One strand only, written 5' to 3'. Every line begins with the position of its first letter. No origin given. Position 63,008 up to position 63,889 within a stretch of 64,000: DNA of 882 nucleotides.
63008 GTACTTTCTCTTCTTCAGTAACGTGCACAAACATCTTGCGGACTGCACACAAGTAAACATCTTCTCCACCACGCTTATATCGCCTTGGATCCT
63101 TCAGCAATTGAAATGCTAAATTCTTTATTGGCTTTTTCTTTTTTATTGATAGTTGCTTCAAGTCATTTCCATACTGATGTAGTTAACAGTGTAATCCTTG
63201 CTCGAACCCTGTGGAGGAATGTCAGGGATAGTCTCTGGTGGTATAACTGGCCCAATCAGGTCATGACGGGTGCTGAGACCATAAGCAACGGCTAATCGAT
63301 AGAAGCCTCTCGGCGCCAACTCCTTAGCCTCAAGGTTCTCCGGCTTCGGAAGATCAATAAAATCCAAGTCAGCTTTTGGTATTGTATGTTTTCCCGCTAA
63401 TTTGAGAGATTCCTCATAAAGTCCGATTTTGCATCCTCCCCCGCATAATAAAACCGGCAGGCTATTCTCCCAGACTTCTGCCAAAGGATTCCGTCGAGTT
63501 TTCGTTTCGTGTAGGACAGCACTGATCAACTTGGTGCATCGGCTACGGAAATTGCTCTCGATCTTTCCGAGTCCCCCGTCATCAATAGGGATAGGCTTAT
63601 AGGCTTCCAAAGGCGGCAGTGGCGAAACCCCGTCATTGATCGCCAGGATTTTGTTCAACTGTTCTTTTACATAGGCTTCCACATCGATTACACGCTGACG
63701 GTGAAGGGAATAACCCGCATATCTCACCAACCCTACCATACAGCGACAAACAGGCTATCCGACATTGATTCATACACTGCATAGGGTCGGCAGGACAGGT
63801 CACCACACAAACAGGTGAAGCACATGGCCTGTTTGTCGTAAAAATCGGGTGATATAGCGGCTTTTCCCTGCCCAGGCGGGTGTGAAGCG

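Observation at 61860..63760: AT-rich ~1.9 kb islet with a translationally coupled two-gene module (unknown 193-aa protein + HsdR-N-like PD-(D/E)xK nuclease-domain protein) inserted just upstream of pyruvate carboxylase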

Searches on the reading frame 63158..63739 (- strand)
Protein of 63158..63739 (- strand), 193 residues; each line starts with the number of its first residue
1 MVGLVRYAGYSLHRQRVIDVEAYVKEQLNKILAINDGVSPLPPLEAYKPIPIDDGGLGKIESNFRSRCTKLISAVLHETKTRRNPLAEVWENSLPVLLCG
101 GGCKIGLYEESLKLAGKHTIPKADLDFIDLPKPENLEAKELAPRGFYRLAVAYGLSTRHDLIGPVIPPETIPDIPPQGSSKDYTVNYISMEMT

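Call 4: search_protein_families(library=pfam, proteins=[window:63158-63739:-], max_evalue=1)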
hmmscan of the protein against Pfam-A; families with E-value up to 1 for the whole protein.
window:63158-63739:- (193 aa): 0 families

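Call 5: search_protein_families(library=padloc, proteins=[window:63158-63739:-], max_evalue=1)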
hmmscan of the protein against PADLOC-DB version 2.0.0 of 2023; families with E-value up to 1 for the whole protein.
window:63158-63739:- (193 aa): 0 families

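Call 6: search_protein_families(library=ncbifam, proteins=[window:63158-63739:-], max_evalue=1)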
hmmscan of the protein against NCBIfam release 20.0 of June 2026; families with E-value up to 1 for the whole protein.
window:63158-63739:- (193 aa): 0 families

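Call 7: search_protein_families(library=phrogs, proteins=[window:63158-63739:-], max_evalue=1)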
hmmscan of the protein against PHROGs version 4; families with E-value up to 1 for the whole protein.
window:63158-63739:- (193 aa): 1 family
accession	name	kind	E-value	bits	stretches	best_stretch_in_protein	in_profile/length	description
phrog_11601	-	unknown function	0.29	11.9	0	59-105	85-131/166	-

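Call 9: search_solved_structures(query=window:63158-63739:-, max_evalue=10, show_alignments=2)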
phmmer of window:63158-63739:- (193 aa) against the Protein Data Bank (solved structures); distinct sequences matched with E-value up to 10: 2.
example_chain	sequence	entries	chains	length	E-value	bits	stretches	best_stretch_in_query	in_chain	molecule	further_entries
6jiv_D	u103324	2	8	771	0.31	14.2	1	4-62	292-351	SspE protein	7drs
7drr_D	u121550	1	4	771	0.5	13.5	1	4-62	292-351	SspE protein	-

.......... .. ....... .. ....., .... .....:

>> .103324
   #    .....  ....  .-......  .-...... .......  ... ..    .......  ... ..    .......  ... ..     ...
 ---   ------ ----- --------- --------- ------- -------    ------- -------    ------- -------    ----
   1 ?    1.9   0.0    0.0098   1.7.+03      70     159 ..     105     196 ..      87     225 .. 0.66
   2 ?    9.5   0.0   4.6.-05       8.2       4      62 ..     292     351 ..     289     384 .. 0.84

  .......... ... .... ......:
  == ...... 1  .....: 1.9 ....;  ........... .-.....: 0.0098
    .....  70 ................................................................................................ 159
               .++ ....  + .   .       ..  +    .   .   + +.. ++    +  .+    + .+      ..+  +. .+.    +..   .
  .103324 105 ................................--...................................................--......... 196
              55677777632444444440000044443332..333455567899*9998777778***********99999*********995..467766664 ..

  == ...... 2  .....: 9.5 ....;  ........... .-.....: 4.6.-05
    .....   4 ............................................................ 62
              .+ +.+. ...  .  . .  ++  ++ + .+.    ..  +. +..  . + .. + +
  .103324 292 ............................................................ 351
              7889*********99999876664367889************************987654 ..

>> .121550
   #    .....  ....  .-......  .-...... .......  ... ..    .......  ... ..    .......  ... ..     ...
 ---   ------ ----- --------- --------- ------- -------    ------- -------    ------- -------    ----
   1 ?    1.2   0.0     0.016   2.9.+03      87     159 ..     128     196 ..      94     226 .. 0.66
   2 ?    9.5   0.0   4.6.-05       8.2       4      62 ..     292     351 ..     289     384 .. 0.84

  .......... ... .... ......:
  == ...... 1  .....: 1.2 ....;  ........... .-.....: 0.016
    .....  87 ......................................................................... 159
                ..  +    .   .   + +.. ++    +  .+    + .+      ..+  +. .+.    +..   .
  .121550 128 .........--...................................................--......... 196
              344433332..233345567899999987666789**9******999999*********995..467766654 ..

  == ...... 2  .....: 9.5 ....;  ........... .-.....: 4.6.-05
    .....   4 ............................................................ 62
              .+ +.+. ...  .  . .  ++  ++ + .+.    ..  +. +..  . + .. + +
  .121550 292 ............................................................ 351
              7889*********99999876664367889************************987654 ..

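Call 11: find_homologous_proteins(query=window:63158-63739:-)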
Query window:63158-63739:- (193 aa): 1 proteins with E <= 0.001 among 98 candidates.
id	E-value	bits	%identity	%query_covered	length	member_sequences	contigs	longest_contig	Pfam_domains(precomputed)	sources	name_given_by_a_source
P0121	3.2e-125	433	100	100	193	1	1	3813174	-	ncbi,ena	-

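Call 17: find_encoding_contigs(protein=P0121, flank=10000, max_places=2)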
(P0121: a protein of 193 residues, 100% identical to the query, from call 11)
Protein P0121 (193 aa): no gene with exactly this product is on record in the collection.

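Call 40: search_protein_representatives(protein=window:63158-63739:-)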
Query: 193 residues. Proteins with E-value up to 0.001 (for the whole library): 581; up to 1e-10: 175; up to 1e-30: 4. The best 150 are listed.
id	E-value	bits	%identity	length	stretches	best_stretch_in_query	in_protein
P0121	1.0e-125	433.4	100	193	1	1-193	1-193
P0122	1.0e-41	159.3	47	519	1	7-192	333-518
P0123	5.5e-40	153.7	43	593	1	7-188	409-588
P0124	4.2e-31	124.7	39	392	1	8-191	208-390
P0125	3.8e-30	121.6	37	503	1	5-192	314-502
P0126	3.8e-30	121.6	39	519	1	6-191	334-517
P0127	5.9e-30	121.0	39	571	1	5-192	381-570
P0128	1.2e-29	120.0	38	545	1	8-188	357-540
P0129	9.6e-28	113.8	38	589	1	5-175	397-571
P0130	1.3e-27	113.4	37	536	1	7-192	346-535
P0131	1.9e-27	112.8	37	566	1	10-192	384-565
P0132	6.9e-27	111.0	37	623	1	7-192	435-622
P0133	1.5e-26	109.9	38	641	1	10-192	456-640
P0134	1.4e-25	106.7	33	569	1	7-190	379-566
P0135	2.1e-25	106.1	35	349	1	5-192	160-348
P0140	1.3e-23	100.3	34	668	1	8-192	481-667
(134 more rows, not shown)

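Call 41: search_protein_families(library=pfam, proteins=[P0122, P0123, P0125, P0127, P0132, P0140], max_evalue=0.1)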
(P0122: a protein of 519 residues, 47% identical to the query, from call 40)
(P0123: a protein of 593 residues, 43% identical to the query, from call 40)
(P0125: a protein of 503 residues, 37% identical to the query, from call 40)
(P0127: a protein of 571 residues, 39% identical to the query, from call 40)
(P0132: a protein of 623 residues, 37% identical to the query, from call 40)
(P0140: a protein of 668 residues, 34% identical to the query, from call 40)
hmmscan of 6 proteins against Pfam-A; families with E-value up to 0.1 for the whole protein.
P0122 (519 aa): 0 families

P0123 (593 aa): 1 family
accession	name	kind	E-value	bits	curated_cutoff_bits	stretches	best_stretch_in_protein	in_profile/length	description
PF18407.7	GNAT_like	-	0.057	14.2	26.3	0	304-331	27-58/61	GCN5-related N-acetyltransferase like domain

P0125 (503 aa): 1 family
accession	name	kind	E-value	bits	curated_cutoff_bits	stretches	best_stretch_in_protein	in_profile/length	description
PF24589.1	DUF7614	-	0.028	14.9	27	1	14-73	66-123/132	Domain of unknown function (DUF7614)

P0127 (571 aa): 0 families

P0132 (623 aa): 0 families

P0140 (668 aa): 0 families

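Call 42: search_protein_families(library=padloc, proteins=[P0122, P0123, P0125, P0127, P0132, P0140], max_evalue=0.1)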
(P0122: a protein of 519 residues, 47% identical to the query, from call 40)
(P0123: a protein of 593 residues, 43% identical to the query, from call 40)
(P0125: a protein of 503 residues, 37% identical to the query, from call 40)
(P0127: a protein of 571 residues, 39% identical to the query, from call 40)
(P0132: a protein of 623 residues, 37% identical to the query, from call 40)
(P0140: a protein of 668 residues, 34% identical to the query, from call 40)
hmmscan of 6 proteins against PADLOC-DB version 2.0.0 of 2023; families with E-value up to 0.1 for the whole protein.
P0122 (519 aa): 2 families
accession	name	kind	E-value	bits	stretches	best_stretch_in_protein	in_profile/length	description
PDLC04731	PDC-M61B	-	8.6e-09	32.6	1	45-127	94-181/588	-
PDLC04834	PDC-S03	-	0.043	11.5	1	252-288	81-117/184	-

P0123 (593 aa): 1 family
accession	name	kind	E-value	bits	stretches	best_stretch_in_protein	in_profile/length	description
PDLC04731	PDC-M61B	-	0.00016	18.6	1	352-396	325-373/588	-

P0125 (503 aa): 1 family
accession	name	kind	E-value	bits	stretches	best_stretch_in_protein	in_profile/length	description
PDLC04731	PDC-M61B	-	4.2e-08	30.3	1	398-464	491-554/588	-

P0127 (571 aa): 1 family
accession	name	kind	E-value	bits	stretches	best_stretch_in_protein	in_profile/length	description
PDLC04731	PDC-M61B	-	2.5e-11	41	3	35-143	45-139/588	-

P0132 (623 aa): 1 family
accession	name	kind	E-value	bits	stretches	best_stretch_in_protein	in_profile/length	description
PDLC04731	PDC-M61B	-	4.4e-05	20.4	1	158-233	103-180/588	-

P0140 (668 aa): 1 family
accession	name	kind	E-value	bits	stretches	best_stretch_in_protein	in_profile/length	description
PDLC04731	PDC-M61B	-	3.5e-08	30.6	1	441-476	347-382/588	-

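Call 46: find_related_loci(query=A2, collection=metagenome_contigs, flank=6000)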
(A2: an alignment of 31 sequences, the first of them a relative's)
Query A2 (519 aa) in metagenome_contigs; peptide patterns used: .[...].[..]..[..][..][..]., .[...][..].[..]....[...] (x = any residue, [..] = any of these).
554 stretches matched a pattern; 288 encode a relative of the query (tblastn E <= 1e-3); the best 80 are kept; 80 distinct loci.
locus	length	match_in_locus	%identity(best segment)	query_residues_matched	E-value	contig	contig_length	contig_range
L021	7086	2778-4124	39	71-519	9e-111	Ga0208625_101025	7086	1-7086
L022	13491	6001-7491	38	17-519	1e-107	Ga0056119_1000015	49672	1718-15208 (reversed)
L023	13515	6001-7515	39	10-519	1e-104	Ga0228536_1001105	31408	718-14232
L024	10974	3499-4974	36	27-519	6e-101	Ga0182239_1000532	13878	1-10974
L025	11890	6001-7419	38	47-519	5e-99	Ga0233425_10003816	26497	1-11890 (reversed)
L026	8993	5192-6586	36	53-519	3e-93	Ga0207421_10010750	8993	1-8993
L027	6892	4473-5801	38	62-506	8e-93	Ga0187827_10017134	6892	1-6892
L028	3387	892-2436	35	8-518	3e-93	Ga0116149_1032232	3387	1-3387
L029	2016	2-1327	37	78-519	2e-96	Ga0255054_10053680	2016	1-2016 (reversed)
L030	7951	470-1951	33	20-519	7e-90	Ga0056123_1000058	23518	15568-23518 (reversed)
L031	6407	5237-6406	41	38-434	8e-90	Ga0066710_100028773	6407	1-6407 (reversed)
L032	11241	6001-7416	35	49-519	3e-89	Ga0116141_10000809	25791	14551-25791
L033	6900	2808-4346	34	23-519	4e-89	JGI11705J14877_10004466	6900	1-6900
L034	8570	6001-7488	36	20-519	3e-88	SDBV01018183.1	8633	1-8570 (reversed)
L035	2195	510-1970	33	5-500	2e-91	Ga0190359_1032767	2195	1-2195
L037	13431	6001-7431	38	40-519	2e-85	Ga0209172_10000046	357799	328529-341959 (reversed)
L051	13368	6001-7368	33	61-519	3e-76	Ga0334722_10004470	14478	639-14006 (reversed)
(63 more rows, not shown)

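Call 66: search_protein_families(library=padloc, proteins=[L022:1235-2440:+, L022:2473-5601:+, L022:5623-7494:+, L037:70-1551:+, L037:1548-2783:+, L037:2814-5918:+, L037:5920-7434:+], max_evalue=0.001)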
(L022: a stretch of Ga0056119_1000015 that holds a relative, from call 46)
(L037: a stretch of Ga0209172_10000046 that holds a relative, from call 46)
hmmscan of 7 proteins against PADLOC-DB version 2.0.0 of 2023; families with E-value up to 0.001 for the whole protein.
L022:1235-2440:+ (401 aa): 0 families

L022:2473-5601:+ (1042 aa): 46 families (the best 25 are shown)
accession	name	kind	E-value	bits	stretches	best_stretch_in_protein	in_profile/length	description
PDLC02623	DrmD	-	1.5e-277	921.5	1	15-1041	3-1036/1040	DrmD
PDLC02500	BrxHI|BrxHII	-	2.3e-65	219.7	2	116-313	93-294/933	BrxHI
PDLC02621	DrmD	-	1e-63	214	2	116-316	124-326/1040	DrmD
PDLC00659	HmaA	-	6.2e-53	178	2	537-761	511-741/1176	SNF2 helicase / DEAD-box helicase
PDLC02504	BrxHI|BrxHII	-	3.9e-49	165.4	2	513-677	459-625/971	BrxHII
PDLC02572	DrmA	-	3.8e-48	162.2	2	117-314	122-319/1043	DrmA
PDLC02619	DrmD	-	2.9e-45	152.7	2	108-319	27-221/872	DrmD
PDLC02840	DpdE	-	1.1e-40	137.8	3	517-714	537-739/1091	DpdE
PDLC02632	DrmD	-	3.2e-40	136.3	2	117-314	127-324/662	DrmD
PDLC02843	DpdE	-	9.7e-39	131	3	70-185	112-230/1091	DpdE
PDLC02633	DrmD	-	4.4e-37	125.5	2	116-314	128-326/839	DrmD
PDLC02844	DpdE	-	4.8e-36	122.1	2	574-735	624-780/1074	DpdE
PDLC02620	DrmD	-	1.2e-32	110.8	2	521-681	466-627/1060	DrmD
PDLC02193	PLD_Helicase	-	4.4e-31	105.8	2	578-680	743-845/905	-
PDLC02634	DrmD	-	4.5e-30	102.2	2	131-320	109-285/900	DrmD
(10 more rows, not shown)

L022:5623-7494:+ (623 aa): 1 family
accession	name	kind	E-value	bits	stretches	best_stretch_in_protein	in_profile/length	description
PDLC04731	PDC-M61B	-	6.2e-05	19.9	0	156-233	101-180/588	-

L037:70-1551:+ (493 aa): 0 families

L037:1548-2783:+ (411 aa): 27 families (the best 25 are shown)
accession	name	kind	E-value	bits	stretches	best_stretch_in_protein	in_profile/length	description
PDLC01087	C3a187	-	2.2e-18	64.4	1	14-371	200-547/559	NERD+UvrD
PDLC00114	GajB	-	1.7e-15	54.6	1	139-291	218-379/635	UrvD helicase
PDLC00117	GajB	-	2.7e-15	53.9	2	315-366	516-573/604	UrvD helicase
PDLC00132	GajB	-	6.5e-15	52.8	2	10-62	3-50/625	UrvD helicase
PDLC03802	RTasHel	-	2.4e-13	47.8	1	137-221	193-276/675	DRT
PDLC00121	GajB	-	8.2e-13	45.7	1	136-288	202-358/565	UrvD helicase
PDLC00104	GajB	-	8.3e-13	45.9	1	141-286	170-318/574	UrvD helicase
PDLC00112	GajB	-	1.6e-12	44.9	1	140-212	215-293/581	UrvD helicase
PDLC00103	GajB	-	5.2e-12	43.5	1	310-371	517-580/612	UrvD helicase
PDLC00106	GajB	-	7.1e-11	39.3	1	10-74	3-66/577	UrvD helicase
PDLC00141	GajB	-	6.6e-10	35.9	0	140-185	170-218/572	UrvD helicase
PDLC00130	GajB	-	8.6e-10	35.5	1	314-367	509-568/589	UrvD helicase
PDLC00127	GajB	-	1.1e-09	35.4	1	7-84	5-80/594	UrvD helicase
PDLC00136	GajB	-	1.7e-09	35.2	0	10-108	5-102/570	UrvD helicase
PDLC00149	GajB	-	2.6e-08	30.8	0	141-176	211-249/577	UrvD helicase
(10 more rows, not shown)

L037:2814-5918:+ (1034 aa): 44 families (the best 25 are shown)
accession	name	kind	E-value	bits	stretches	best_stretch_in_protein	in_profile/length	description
PDLC02623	DrmD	-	3.2e-283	940.3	1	2-1034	4-1037/1040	DrmD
PDLC02621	DrmD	-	3.1e-62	209.1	2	456-709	439-718/1040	DrmD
PDLC02500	BrxHI|BrxHII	-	4.4e-62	208.8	2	507-701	456-654/933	BrxHI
PDLC02504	BrxHI|BrxHII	-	2.8e-48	162.6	2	396-668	325-625/971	BrxHII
PDLC02619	DrmD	-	3.5e-47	159.1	3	567-667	479-577/872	DrmD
PDLC00659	HmaA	-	1.2e-46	157.2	2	508-711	487-698/1176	SNF2 helicase / DEAD-box helicase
PDLC02572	DrmA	-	4e-42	142.2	2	104-300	122-318/1043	DrmA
PDLC02843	DpdE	-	5.1e-40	135.2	2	239-681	255-729/1091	DpdE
PDLC02840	DpdE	-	3e-39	133.1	2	236-680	255-713/1091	DpdE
PDLC02632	DrmD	-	2e-38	130.4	2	104-300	127-323/662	DrmD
PDLC02844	DpdE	-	5.9e-36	121.8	3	571-669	630-730/1074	DpdE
PDLC02633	DrmD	-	2.8e-34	116.2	2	103-300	128-325/839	DrmD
PDLC02193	PLD_Helicase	-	1.7e-33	113.8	2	367-668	531-842/905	-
PDLC02620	DrmD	-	1.2e-32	110.8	2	528-704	483-659/1060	DrmD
PDLC02634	DrmD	-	1.2e-32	110.7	2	119-308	110-286/900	DrmD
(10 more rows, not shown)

L037:5920-7434:+ (504 aa): 1 family
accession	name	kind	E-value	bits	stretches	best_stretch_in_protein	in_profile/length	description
PDLC04731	PDC-M61B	-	9.7e-07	25.8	0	275-312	342-379/588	-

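Call 67: search_protein_families(library=pfam, proteins=[L022:1235-2440:+, L022:2473-5601:+, L037:70-1551:+, L037:1548-2783:+, L037:2814-5918:+], max_evalue=0.001)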
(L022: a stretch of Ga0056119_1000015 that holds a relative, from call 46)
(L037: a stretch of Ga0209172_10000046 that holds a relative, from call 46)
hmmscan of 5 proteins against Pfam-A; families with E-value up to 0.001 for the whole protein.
L022:1235-2440:+ (401 aa): 0 families

L022:2473-5601:+ (1042 aa): 4 families
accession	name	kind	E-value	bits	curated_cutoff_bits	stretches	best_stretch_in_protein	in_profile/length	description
PF00176.29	SNF2-rel_dom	-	4.2e-20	72.5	24.9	1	130-435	17-253/290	SNF2-related domain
PF00271.37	Helicase_C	-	9.1e-17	61.7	23.5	1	527-633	4-110/110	Helicase conserved C-terminal domain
PF04851.21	ResIII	-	2.6e-08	34.4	22.5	1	116-292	6-163/164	Type III restriction enzyme, res subunit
PF00270.35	DEAD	-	0.00017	21.8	26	0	237-292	104-161/167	DEAD/DEAH box helicase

L037:70-1551:+ (493 aa): 11 families
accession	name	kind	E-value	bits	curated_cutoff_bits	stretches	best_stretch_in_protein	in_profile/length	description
PF00012.26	HSP70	-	4.8e-10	38.7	20.6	1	71-162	305-391/599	Hsp70 protein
PF14559.12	TPR_19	-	3.9e-08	33.9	25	1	380-424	3-47/68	Tetratricopeptide repeat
PF07719.23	TPR_2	-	5.7e-07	29.6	27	0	302-326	4-28/34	Tetratricopeptide repeat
PF13181.12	TPR_8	-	1.1e-06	28.8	25.7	0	303-323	5-25/34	Tetratricopeptide repeat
PF13432.12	TPR_16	-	1.2e-06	29.3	32.7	1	375-430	4-59/65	Tetratricopeptide repeat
PF00515.34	TPR_1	-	3.6e-05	23.8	27.8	0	303-322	5-24/34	Tetratricopeptide repeat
PF13176.12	TPR_7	-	0.0002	21.6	27.9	0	302-328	2-28/36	Tetratricopeptide repeat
PF13424.12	TPR_12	-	0.00023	21.7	30.1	0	289-328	35-74/77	Tetratricopeptide repeat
PF13428.12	TPR_14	-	0.00033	21.5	23.5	0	302-328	4-30/44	Tetratricopeptide repeat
PF14853.12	Fis1_TPR_C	-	0.00036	21.1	25.3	0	374-418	7-51/53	Fis1 C-terminal tetratricopeptide repeat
PF12895.13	ANAPC3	-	0.00061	20.4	27.2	0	296-358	20-80/82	Anaphase-promoting complex, cyclosome, subunit 3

L037:1548-2783:+ (411 aa): 6 families
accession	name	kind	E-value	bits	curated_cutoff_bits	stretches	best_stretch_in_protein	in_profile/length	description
PF00580.27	UvrD-helicase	-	2e-12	47.8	23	1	11-101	1-94/271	UvrD/REP helicase N-terminal domain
PF13361.12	UvrD_C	-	4.5e-08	33.3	25.6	1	315-369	288-349/350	UvrD-like helicase C-terminal domain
PF01443.25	Viral_helicase1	-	5.8e-08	33.3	21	0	298-359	161-220/228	Viral superfamily 1 RNA helicase core domain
PF13538.12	UvrD_C_2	-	8.8e-06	25.9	27.4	1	318-365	6-51/52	UvrD-like helicase C-terminal domain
PF13245.12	AAA_19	-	9.9e-06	26.2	25.1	1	15-175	1-132/134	AAA domain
PF13401.12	AAA_22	-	0.00067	20.4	27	0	28-160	9-108/130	AAA domain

L037:2814-5918:+ (1034 aa): 4 families
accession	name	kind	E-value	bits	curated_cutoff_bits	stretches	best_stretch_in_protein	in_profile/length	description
PF00176.29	SNF2-rel_dom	-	7.8e-22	78.1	24.9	1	117-423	17-252/290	SNF2-related domain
PF00271.37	Helicase_C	-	1e-18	68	23.5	1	513-624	3-110/110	Helicase conserved C-terminal domain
PF04851.21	ResIII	-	7.7e-07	29.6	22.5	1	111-279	14-163/164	Type III restriction enzyme, res subunit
PF00270.35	DEAD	-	1.1e-05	25.6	26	1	120-279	17-161/167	DEAD/DEAH box helicase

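Call 74: search_solved_structures(query=A2, max_evalue=1)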
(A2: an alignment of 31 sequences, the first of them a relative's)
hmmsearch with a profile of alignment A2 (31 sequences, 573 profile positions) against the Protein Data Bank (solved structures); distinct sequences matched with E-value up to 1: 8.
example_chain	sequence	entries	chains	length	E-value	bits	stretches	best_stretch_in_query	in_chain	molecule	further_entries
9ukm_A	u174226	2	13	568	0.11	14.2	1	280-388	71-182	Gp23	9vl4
1dkg_D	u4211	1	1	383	0.43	12.3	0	352-381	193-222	MOLECULAR CHAPERONE DNAK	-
5myj_AJ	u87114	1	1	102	0.49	12.1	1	392-461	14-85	30S ribosomal protein S10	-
7n46_A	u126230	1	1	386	0.51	12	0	352-381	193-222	Chaperone protein DnaK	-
7q6f_A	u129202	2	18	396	0.67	11.6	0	351-482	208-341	Cell division protein FtsA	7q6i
1gzh_B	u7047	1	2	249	0.92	11.2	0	163-209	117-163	TUMOR SUPPRESSOR P53-BINDING PROTEIN 1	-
1kzy_C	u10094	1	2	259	0.98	11.1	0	163-209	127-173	TUMOR SUPPRESSOR P53-BINDING PROTEIN 1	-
5ecg_C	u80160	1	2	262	1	11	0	163-209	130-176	Tumor suppressor p53-binding protein 1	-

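Call 75: search_protein_families(library=ncbifam, proteins=[P0122, P0123, P0127, L022:5623-7494:+, L037:5920-7434:+, L106:1589-2353:-], max_evalue=0.01)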
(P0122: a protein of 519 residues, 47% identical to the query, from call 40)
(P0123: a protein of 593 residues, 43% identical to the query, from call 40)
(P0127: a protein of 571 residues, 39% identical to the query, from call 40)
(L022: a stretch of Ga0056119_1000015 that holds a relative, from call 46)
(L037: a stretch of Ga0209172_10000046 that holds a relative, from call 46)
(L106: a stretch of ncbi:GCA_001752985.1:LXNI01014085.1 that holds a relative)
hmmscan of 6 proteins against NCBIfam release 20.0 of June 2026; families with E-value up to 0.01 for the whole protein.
P0122 (519 aa): 0 families

P0123 (593 aa): 0 families

P0127 (571 aa): 0 families

L022:5623-7494:+ (623 aa): 0 families

L037:5920-7434:+ (504 aa): 0 families

L106:1589-2353:- (254 aa): 0 families

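Call 77: search_protein_families(library=pfam, proteins=[L106:1589-2353:-], max_evalue=0.001)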
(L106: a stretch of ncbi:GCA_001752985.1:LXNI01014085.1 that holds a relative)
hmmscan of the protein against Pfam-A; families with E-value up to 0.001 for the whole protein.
L106:1589-2353:- (254 aa): 1 family
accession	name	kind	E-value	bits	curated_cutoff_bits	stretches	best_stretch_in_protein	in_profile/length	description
PF01936.24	NYN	-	1.2e-06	29.6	24.2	1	156-228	72-143/145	NYN domain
